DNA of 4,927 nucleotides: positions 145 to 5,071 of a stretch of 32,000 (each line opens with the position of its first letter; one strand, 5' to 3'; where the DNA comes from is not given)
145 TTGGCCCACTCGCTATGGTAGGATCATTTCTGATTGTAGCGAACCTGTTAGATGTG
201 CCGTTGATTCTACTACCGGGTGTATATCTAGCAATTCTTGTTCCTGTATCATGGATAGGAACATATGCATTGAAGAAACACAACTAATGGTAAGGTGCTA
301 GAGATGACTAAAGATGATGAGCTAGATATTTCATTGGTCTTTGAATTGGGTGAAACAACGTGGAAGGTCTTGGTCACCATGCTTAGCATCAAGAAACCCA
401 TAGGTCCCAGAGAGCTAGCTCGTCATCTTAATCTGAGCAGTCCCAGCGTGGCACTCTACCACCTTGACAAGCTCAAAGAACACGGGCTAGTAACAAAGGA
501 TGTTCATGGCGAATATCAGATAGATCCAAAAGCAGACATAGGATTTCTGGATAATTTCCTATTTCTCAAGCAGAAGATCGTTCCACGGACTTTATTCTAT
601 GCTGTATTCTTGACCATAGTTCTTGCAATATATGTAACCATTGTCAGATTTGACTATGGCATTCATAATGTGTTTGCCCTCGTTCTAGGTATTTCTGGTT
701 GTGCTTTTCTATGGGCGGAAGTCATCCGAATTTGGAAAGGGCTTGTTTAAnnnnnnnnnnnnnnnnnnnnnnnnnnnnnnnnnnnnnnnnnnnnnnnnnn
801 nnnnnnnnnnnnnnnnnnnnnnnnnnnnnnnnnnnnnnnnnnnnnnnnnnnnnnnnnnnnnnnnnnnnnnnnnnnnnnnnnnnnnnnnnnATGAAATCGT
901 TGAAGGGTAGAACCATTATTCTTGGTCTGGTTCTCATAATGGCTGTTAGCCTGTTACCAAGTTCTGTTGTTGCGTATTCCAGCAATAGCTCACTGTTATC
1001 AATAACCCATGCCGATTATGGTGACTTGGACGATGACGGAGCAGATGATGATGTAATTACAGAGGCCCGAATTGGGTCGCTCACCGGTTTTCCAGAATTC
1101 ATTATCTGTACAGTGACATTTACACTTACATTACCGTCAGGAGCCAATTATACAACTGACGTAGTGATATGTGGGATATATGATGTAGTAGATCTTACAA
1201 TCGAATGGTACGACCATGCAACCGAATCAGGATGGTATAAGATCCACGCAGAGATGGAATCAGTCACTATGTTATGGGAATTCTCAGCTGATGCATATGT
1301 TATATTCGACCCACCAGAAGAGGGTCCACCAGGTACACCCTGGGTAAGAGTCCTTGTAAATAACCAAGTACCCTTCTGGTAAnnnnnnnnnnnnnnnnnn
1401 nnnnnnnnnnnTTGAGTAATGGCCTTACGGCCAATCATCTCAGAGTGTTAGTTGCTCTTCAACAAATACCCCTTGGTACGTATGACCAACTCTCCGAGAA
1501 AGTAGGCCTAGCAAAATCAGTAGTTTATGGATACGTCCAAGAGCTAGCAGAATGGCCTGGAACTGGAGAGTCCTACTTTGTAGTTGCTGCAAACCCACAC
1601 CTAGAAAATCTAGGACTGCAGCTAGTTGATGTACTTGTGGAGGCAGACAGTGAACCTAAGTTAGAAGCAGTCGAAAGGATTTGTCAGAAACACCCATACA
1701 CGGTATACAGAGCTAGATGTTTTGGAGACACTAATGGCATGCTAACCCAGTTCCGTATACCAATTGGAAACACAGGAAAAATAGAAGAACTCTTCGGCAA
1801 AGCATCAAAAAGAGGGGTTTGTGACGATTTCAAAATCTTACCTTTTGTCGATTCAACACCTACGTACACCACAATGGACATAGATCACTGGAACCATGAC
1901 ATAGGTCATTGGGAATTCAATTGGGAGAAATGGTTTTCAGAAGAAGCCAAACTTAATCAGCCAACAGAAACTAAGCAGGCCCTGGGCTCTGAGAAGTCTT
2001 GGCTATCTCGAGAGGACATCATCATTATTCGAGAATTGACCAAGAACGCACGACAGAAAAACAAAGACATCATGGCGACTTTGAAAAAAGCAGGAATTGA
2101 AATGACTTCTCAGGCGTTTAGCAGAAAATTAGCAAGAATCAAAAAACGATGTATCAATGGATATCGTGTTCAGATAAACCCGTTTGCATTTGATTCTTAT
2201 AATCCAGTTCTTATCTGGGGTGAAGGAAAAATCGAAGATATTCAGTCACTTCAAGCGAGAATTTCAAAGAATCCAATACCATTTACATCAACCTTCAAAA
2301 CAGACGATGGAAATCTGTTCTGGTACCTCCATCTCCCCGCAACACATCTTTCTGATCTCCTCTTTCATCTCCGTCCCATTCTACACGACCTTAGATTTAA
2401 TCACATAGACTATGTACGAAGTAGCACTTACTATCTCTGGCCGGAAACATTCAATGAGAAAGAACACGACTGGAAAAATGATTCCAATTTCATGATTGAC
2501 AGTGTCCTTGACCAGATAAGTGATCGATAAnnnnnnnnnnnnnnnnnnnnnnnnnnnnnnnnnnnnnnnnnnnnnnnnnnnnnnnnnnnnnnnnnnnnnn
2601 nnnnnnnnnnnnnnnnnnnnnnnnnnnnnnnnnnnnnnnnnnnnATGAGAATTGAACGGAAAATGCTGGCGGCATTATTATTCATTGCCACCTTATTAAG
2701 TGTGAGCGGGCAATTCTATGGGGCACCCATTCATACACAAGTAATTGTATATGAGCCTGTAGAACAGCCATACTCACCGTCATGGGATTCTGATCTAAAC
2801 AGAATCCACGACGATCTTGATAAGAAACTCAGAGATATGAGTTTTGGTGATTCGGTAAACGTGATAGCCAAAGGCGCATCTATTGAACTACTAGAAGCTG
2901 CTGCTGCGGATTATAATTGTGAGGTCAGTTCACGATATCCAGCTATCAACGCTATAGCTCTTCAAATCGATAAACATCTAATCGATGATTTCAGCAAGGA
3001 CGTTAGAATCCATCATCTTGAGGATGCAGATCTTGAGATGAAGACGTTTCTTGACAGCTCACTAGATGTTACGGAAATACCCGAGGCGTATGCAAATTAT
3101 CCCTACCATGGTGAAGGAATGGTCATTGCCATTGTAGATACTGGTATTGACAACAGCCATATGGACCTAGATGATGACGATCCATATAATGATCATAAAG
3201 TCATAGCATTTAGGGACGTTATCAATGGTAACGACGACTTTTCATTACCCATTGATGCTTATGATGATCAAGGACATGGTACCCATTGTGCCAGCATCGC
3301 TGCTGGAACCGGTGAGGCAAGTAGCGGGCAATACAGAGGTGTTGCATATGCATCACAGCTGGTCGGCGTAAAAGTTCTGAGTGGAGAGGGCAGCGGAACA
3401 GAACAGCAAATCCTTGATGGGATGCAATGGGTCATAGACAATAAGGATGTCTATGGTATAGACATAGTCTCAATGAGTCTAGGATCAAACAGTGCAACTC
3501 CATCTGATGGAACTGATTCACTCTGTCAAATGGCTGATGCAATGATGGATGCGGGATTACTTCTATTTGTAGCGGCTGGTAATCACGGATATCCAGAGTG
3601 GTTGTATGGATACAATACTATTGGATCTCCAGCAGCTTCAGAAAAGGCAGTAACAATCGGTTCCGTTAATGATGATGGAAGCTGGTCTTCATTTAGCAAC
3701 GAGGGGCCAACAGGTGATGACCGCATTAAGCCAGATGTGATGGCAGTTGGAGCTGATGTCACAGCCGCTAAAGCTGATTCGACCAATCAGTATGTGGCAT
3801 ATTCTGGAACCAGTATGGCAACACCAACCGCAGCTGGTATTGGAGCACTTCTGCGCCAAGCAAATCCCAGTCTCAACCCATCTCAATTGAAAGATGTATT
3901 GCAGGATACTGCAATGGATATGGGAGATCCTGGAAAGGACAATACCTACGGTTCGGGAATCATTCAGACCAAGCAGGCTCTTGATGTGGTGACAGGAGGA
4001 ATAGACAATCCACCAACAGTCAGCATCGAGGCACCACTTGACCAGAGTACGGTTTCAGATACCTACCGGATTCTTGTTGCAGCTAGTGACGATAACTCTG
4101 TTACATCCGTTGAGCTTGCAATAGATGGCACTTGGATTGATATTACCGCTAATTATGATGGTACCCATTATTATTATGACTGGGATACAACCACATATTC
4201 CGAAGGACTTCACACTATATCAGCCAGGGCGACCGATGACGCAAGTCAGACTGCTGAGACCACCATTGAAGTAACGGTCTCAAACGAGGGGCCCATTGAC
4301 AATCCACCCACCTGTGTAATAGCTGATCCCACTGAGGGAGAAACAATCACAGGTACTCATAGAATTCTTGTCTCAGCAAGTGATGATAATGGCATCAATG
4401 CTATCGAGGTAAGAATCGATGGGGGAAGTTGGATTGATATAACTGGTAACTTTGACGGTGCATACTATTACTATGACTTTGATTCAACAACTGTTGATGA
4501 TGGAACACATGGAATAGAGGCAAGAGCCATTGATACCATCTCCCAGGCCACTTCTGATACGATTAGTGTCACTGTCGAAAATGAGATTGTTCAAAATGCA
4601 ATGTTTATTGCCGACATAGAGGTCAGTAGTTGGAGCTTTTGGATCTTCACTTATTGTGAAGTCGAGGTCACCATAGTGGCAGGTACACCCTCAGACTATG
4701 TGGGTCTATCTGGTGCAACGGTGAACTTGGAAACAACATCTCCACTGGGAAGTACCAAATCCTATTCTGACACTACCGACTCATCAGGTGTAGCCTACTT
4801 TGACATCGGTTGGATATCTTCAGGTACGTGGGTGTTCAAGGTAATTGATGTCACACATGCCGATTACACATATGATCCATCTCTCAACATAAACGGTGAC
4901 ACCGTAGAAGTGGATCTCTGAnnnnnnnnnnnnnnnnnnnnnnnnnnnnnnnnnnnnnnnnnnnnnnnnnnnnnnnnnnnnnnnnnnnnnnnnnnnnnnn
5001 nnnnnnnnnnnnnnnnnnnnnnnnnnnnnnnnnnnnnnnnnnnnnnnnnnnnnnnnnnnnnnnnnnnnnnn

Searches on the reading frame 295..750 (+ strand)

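Call 6: search_protein_families(library=pfam, proteins=[window:295-750:+])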
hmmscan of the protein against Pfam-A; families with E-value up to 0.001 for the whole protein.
window:295-750:+ (151 aa): 3 families
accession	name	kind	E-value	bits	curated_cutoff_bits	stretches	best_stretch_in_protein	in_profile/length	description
PF12840.13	HTH_20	-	1.4e-05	25.4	27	1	36-67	19-49/51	Helix-turn-helix domain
PF01022.26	HTH_5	-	0.00014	22.1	22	1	38-68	18-47/47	Bacterial regulatory protein, arsR family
PF01726.22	LexA_DNA_bind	-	0.00081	19.6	23.7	0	39-68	29-58/65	LexA DNA binding domain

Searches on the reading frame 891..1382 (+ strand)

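Call 6: search_protein_families(library=pfam, proteins=[window:891-1382:+])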
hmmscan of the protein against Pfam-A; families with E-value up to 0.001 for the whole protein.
window:891-1382:+ (163 aa): 0 families

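Call 40: search_protein_families(library=pfam, proteins=[window:891-1382:+], max_evalue=1)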
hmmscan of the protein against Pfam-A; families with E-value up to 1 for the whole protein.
window:891-1382:+ (163 aa): 2 families
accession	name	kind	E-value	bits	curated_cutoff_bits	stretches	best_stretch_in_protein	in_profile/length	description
PF17647.6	DUF5518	-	0.023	15.2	27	1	7-86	2-81/116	Family of unknown function (DUF5518)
PF22877.3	RRM_Thc1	-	0.15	12.5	23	0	85-109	11-35/75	Thc1, RRM domain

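Call 41: search_protein_families(library=ncbifam, proteins=[window:891-1382:+], max_evalue=0.1)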
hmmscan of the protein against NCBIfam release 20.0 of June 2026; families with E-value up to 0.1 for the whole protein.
window:891-1382:+ (163 aa): 0 families

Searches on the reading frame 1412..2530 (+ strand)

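Call 6: search_protein_families(library=pfam, proteins=[window:1412-2530:+])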
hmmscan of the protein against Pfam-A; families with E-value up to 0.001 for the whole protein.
window:1412-2530:+ (372 aa): 1 family
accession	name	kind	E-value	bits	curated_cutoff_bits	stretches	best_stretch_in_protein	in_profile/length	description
PF13412.12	HTH_24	-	0.0001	22.2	21.9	0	7-46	3-42/48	Winged helix-turn-helix DNA-binding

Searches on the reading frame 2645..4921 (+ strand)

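Call 6: search_protein_families(library=pfam, proteins=[window:2645-4921:+])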
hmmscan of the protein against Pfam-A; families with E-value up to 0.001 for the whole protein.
window:2645-4921:+ (758 aa): 3 families
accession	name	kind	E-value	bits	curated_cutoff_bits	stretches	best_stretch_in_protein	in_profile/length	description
PF00082.27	Peptidase_S8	-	2.7e-59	201.3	21.8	1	156-438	1-288/288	Subtilase family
PF17957.7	Big_7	-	1.3e-25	90.3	24.1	2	457-527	1-70/70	Bacterial Ig domain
PF19077.6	Big_13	-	9.9e-05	23.2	27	1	478-545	33-100/102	Bacterial Ig-like domain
